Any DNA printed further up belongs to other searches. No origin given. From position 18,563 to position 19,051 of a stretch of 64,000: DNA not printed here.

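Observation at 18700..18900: YABBY-type HMG-like DNA-binding domain in a non-plant-looking genome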

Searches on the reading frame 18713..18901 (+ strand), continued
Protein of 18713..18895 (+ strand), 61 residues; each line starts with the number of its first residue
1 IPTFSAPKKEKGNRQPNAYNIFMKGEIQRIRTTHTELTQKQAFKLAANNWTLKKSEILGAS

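Call 54: list_cluster_members(proteins=[P0026, P0028, P0048, P0115, P0031, P0043, P0086, P0038, P0065, P0055])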
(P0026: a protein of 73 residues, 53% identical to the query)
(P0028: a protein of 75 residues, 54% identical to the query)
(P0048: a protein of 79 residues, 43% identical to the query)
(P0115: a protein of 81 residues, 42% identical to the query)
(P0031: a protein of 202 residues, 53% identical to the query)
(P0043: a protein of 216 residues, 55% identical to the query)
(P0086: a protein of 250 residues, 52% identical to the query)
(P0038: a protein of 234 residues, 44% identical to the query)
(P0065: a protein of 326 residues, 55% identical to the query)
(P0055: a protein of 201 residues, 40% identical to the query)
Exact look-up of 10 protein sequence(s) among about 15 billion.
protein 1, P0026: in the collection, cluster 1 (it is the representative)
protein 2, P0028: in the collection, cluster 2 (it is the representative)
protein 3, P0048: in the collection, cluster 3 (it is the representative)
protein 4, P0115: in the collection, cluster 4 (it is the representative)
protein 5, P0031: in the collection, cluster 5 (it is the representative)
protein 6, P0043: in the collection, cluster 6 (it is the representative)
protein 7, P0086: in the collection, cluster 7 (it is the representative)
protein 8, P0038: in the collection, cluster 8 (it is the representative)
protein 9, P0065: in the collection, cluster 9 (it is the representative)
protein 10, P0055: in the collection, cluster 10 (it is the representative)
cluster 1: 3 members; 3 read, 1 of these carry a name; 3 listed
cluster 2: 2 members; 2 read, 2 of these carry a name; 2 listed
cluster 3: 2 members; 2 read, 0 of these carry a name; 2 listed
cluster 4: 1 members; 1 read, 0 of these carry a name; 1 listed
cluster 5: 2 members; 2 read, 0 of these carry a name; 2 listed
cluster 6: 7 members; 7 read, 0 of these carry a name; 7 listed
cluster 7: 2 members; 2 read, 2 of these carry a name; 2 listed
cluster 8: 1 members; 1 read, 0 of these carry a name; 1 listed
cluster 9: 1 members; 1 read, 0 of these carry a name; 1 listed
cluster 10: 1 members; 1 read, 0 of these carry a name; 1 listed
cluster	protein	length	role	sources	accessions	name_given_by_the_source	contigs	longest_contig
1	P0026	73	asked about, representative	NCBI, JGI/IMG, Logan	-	hypothetical protein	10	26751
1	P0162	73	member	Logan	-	-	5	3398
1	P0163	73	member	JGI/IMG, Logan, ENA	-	-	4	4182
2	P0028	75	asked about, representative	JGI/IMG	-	hypothetical protein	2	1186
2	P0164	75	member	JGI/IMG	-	hypothetical protein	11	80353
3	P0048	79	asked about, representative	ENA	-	-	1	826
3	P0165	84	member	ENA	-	-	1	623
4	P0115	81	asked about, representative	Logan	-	-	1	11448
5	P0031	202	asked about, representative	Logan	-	-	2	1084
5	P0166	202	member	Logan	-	-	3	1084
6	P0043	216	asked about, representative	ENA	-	-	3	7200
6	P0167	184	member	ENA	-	-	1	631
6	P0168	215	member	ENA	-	-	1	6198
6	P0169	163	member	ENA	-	-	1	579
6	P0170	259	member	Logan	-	-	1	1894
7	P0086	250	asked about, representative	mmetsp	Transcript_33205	Transcript_33205/g.55669 ORF Transcript_33205/g.55669 Transcript_33205/m.55669 ...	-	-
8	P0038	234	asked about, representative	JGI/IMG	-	-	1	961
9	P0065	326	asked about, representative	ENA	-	-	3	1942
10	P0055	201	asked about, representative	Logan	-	-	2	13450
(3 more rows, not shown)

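Call 57: find_related_loci(query=P0026, collection=viral_contigs, flank=6000)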
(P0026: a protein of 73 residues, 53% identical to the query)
Query P0026 (73 aa) in viral_contigs; peptide patterns used: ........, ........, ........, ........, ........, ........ (x = any residue, [..] = any of these).
33 stretches matched a pattern; 2 encode a relative of the query (tblastn E <= 1e-3); 2 distinct loci.
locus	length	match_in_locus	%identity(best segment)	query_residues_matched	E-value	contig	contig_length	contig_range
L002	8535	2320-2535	95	1-73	5e-41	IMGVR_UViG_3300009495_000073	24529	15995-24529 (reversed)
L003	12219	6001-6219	88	1-73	3e-36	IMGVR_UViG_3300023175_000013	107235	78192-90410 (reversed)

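Call 58: find_related_loci(query=P0010, collection=viral_contigs, flank=6000)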
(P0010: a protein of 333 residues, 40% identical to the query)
Query P0010 (333 aa) in viral_contigs; peptide patterns used: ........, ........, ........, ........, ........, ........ (x = any residue, [..] = any of these).
2 stretches matched a pattern, but none encodes a relative of the query by tblastn (E <= 1e-3).

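Call 61: search_protein_families(library=pfam, proteins=[L003:70-492:-, L003:556-1101:+, L003:1139-1609:+, L003:1859-2866:+, L003:2905-3867:+, L003:4187-4900:+, L003:4928-5341:+, L003:5525-5965:+, L003:6001-6219:+, L003:6211-6978:-], max_evalue=0.001)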
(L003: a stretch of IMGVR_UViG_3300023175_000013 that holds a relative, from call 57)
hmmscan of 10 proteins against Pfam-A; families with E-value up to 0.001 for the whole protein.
L003:70-492:- (140 aa): 1 family
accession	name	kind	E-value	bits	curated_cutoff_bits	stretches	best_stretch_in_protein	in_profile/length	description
PF04777.18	Evr1_Alr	-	2.6e-18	66.6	27.6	1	17-106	3-90/93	Erv1 / Alr family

L003:556-1101:+ (182 aa): 1 family
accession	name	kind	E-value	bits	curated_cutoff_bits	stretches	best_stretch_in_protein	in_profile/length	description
PF01652.23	IF4E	-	6e-22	78.5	28.7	1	3-159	2-142/158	Eukaryotic initiation factor 4E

L003:1139-1609:+ (157 aa): 0 families

L003:1859-2866:+ (336 aa): 0 families

L003:2905-3867:+ (321 aa): 1 family
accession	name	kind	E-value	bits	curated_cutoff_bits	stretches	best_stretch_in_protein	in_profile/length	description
PF00268.27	Ribonuc_red_sm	-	7.8e-91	304.8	33.6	1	13-281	1-281/281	Ribonucleotide reductase, small chain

L003:4187-4900:+ (238 aa): 0 families

L003:4928-5341:+ (138 aa): 4 families
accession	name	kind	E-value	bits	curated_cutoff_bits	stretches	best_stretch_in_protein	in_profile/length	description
PF00383.29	dCMP_cyt_deam_1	-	9.7e-25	86.9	25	1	5-111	4-101/102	Cytidine and deoxycytidylate deaminase zinc-binding region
PF14437.12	MafB19-deam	-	1e-17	64.8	27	1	9-117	8-106/142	MafB19-like deaminase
PF14439.12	Bd3614-deam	-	2.9e-05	24.5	38.5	1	55-112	26-90/113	Bd3614-like deaminase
PF18750.7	SNAD4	-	6.9e-05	23.3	27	1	64-101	32-72/130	Secreted Novel AID/APOBEC-like Deaminase 4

L003:5525-5965:+ (147 aa): 1 family
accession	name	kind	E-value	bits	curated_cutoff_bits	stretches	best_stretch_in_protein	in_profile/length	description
PF13920.12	zf-C3HC4_3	-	1.5e-05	25.1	27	1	89-142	2-47/49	Zinc finger, C3HC4 type (RING finger)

L003:6001-6219:+ (73 aa): 1 family
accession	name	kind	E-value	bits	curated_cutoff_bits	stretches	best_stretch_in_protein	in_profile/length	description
PF04690.20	YABBY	-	2.3e-11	44.3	28.6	1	23-64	17-58/69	YABBY protein, C-terminal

L003:6211-6978:- (255 aa): 0 families

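Call 64: search_protein_families(library=pfam, proteins=[P0014, P0024, P0057, P0151, P0119, P0118, P0019, P0040, P0010, P0102], max_evalue=0.001)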
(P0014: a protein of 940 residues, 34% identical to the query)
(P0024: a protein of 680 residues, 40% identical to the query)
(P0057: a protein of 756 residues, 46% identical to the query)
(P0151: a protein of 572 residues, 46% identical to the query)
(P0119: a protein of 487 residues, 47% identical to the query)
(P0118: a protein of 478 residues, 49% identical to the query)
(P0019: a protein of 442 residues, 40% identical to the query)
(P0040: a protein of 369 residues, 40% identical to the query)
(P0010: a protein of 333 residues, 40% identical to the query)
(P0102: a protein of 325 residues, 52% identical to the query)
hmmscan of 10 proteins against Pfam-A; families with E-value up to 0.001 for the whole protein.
P0014 (940 aa): 28 families (the best 25 are shown)
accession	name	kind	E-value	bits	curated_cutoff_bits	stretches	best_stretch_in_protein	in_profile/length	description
PF00505.25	HMG_box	-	7.1e-30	103.7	25.4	3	209-273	2-66/69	HMG (high mobility group) box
PF09011.16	HMG_box_2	-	4.3e-27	95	22.4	3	208-271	4-67/72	HMG-box domain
PF04690.20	YABBY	-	2.9e-24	85.7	28.6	3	298-354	6-62/69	YABBY protein, C-terminal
PF25174.1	Beta-prop_THOC3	-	9.4e-21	74.4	305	1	703-908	5-191/272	THOC3 beta-propeller domain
PF00400.38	WD40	-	4.8e-18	65.2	27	1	794-825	9-39/39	WD domain, G-beta repeat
PF24814.1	WD40_Prp19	-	1.4e-15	57.5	320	1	704-834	95-214/281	Prp19 WD40 domain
PF25173.1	Beta-prop_WDR3_1st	-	2.9e-14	53.6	154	1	696-828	25-144/184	WDR3 first beta-propeller domain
PF24807.1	WD40_CDC20-Fz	-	1.6e-13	51.1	200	1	684-830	35-168/292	CDC20/Fizzy WD40 domain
PF23414.1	Beta-prop_EML_2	-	4.3e-12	46.4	90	1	702-827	41-154/266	Echinoderm microtubule-associated protein second beta-propeller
PF24105.1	Beta-prop_CAF1B_HIR1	-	4.9e-12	45.9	80.5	0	581-615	172-206/383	CAF1B/HIR1 beta-propeller domain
PF25391.1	WD40_Gbeta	-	2.9e-09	36.8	150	0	750-828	141-215/340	G protein beta WD-40 repeat protein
PF25168.1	Beta-prop_WDR36-Utp21_2nd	-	4.4e-09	36.5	84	0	764-827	209-270/335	WDR36/Utp21 second beta-propeller domain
PF24796.1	WDR55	-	6.2e-09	35.8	200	1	755-909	10-158/296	WDR55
PF24817.1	WD40_WDHD1_1st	-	1.6e-08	34.5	109.9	0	764-828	97-159/291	WDHD1 first WD40 domain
PF23393.2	Beta-prop_WDR90_POC16_2nd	-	2.7e-08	33.8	60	0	757-814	41-96/291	WDR90/POC16, second beta-propeller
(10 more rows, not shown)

P0024 (680 aa): 4 families
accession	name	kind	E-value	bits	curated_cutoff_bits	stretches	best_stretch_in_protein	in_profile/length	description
PF04690.20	YABBY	-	2e-24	86.2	28.6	2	244-283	23-62/69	YABBY protein, C-terminal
PF09011.16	HMG_box_2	-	1.2e-10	42.4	22.4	1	415-451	8-44/72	HMG-box domain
PF00505.25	HMG_box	-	6.9e-10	39.7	25.4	1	244-283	3-42/69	HMG (high mobility group) box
PF06244.18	Ccdc124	-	0.00021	22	24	0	416-455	39-78/82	Coiled-coil domain-containing protein 124 /Oxs1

P0057 (756 aa): 1 family
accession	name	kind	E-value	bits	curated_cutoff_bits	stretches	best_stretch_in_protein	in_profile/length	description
PF04690.20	YABBY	-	3.1e-10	40.7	28.6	1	421-463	20-62/69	YABBY protein, C-terminal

P0151 (572 aa): 8 families
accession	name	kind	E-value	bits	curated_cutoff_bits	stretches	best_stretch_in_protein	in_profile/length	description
PF04690.20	YABBY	-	3.1e-13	50.3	28.6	1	457-506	16-65/69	YABBY protein, C-terminal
PF00569.23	ZZ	-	4.5e-08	33.2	21.4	1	193-225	2-35/45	Zinc finger, ZZ type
PF00505.25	HMG_box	-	2.6e-06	28.2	25.4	1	463-505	2-44/69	HMG (high mobility group) box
PF09011.16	HMG_box_2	-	3e-06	28.2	22.4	1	463-502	5-44/72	HMG-box domain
PF00564.30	PB1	-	3.2e-06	27.4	23.6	1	7-64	4-60/84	PB1 domain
PF00627.37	UBA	-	1.4e-05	25.2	22.4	1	536-569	4-37/37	UBA/TS-N domain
PF22562.2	UBA_7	-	4.4e-05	23.7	27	1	538-571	5-39/48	UBA-like domain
PF06244.18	Ccdc124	-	0.00029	21.5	24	1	432-506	1-78/82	Coiled-coil domain-containing protein 124 /Oxs1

P0119 (487 aa): 3 families
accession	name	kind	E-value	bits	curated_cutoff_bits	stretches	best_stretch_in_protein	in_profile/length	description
PF04690.20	YABBY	-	6.7e-18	65.3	28.6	1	218-265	17-64/69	YABBY protein, C-terminal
PF24868.1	YABBY_N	-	1.2e-06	28.4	28.6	1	17-61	4-46/60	YABBY, N-terminal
PF00505.25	HMG_box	-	0.00035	21.4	25.4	1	223-264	2-43/69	HMG (high mobility group) box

P0118 (478 aa): 3 families
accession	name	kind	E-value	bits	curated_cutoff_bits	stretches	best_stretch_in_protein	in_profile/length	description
PF04690.20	YABBY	-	6.4e-15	55.7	28.6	1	217-258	20-61/69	YABBY protein, C-terminal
PF00505.25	HMG_box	-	0.00027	21.8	25.4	1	219-259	2-42/69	HMG (high mobility group) box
PF09011.16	HMG_box_2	-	0.00054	21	22.4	1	217-258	3-44/72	HMG-box domain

P0019 (442 aa): 5 families
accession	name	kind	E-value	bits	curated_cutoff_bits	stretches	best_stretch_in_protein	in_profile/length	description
PF04690.20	YABBY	-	1.1e-21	77.3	28.6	2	261-313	9-61/69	YABBY protein, C-terminal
PF00538.25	Linker_histone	-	6.8e-05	23.4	22.4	1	49-102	4-61/74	linker histone H1 and H5 family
PF00505.25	HMG_box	-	0.0004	21.2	25.4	0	273-329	1-57/69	HMG (high mobility group) box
PF06244.18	Ccdc124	-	0.00065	20.4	24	0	273-320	33-81/82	Coiled-coil domain-containing protein 124 /Oxs1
PF09011.16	HMG_box_2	-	0.00072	20.6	22.4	1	271-321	2-52/72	HMG-box domain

P0040 (369 aa): 1 family
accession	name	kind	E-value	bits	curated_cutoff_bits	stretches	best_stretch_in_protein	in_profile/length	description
PF04690.20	YABBY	-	7e-16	58.8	28.6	1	235-275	24-64/69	YABBY protein, C-terminal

P0010 (333 aa): 5 families
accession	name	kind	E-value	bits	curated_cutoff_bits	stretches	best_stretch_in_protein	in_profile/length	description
PF04690.20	YABBY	-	3.5e-15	56.6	28.6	2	273-325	12-64/69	YABBY protein, C-terminal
PF09011.16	HMG_box_2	-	1.6e-12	48.3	22.4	0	281-324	3-46/72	HMG-box domain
PF00505.25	HMG_box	-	4.8e-10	40.2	25.4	0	128-171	2-45/69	HMG (high mobility group) box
PF01844.29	HNH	-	5.5e-10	39.7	21.4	1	54-89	12-47/47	HNH endonuclease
PF14279.12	HNH_5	-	5.4e-05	23.5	27.5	1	51-96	8-53/56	HNH endonuclease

P0102 (325 aa): 2 families
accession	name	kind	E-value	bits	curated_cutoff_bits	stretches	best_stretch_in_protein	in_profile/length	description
PF04690.20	YABBY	-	2.1e-13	50.9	28.6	1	237-278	19-60/69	YABBY protein, C-terminal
PF00505.25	HMG_box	-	0.00017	22.3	25.4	1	240-283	2-45/69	HMG (high mobility group) box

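Call 76: find_related_loci(query=P0028, collection=viral_contigs, flank=6000)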
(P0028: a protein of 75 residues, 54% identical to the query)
Query P0028 (75 aa) in viral_contigs; peptide patterns used: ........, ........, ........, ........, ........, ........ (x = any residue, [..] = any of these).
106 stretches matched a pattern; 4 encode a relative of the query (tblastn E <= 1e-3); 4 distinct loci.
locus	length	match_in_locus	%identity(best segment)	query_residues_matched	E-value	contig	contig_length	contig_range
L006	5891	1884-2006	37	31-71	5e-8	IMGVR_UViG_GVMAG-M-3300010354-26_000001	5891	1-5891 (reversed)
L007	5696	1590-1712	37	31-71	5e-8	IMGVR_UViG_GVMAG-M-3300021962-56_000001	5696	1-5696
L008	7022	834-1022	33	5-71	4e-8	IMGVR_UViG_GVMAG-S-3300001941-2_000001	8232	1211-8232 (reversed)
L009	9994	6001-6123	37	31-71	2e-7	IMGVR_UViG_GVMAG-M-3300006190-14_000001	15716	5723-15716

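Call 77: find_related_loci(query=P0020, collection=viral_contigs, flank=6000)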
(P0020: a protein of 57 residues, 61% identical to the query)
Query P0020 (57 aa) in viral_contigs; peptide patterns used: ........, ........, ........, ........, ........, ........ (x = any residue, [..] = any of these).
6 stretches matched a pattern, but none encodes a relative of the query by tblastn (E <= 1e-3).

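Call 80: search_protein_families(library=pfam, proteins=[L009:5815-6135:+, L008:714-1034:+, L002:2320-2535:+], max_evalue=0.01)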
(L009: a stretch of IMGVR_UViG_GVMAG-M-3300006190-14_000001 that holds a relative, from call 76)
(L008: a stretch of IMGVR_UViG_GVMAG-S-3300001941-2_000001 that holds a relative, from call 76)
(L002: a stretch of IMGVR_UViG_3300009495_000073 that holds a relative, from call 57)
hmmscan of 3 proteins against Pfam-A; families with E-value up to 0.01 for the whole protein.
L009:5815-6135:+ (107 aa): 4 families
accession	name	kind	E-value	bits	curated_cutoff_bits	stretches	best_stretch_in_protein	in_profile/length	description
PF00505.25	HMG_box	-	3.8e-10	40.5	25.4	1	61-107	1-47/69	HMG (high mobility group) box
PF04690.20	YABBY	-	9.4e-10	39.2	28.6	1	62-102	22-62/69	YABBY protein, C-terminal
PF09011.16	HMG_box_2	-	2.8e-07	31.5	22.4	1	62-105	5-48/72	HMG-box domain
PF06244.18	Ccdc124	-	0.00046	20.9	24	1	37-101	11-74/82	Coiled-coil domain-containing protein 124 /Oxs1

L008:714-1034:+ (107 aa): 4 families
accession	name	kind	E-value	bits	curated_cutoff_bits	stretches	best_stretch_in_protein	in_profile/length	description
PF04690.20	YABBY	-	9.5e-11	42.4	28.6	1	62-103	22-63/69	YABBY protein, C-terminal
PF00505.25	HMG_box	-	2.4e-10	41.2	25.4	1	61-104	1-44/69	HMG (high mobility group) box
PF09011.16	HMG_box_2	-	2.3e-07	31.8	22.4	1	62-100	5-43/72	HMG-box domain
PF06244.18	Ccdc124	-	0.00016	22.4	24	1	40-101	14-74/82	Coiled-coil domain-containing protein 124 /Oxs1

L002:2320-2535:+ (72 aa): 3 families
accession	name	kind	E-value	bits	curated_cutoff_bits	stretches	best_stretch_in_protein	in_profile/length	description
PF04690.20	YABBY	-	8.6e-12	45.7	28.6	1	24-63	18-57/69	YABBY protein, C-terminal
PF00505.25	HMG_box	-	0.00099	19.9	25.4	1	29-65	3-39/69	HMG (high mobility group) box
PF09011.16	HMG_box_2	-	0.0022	19.1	22.4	1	26-66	3-43/72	HMG-box domain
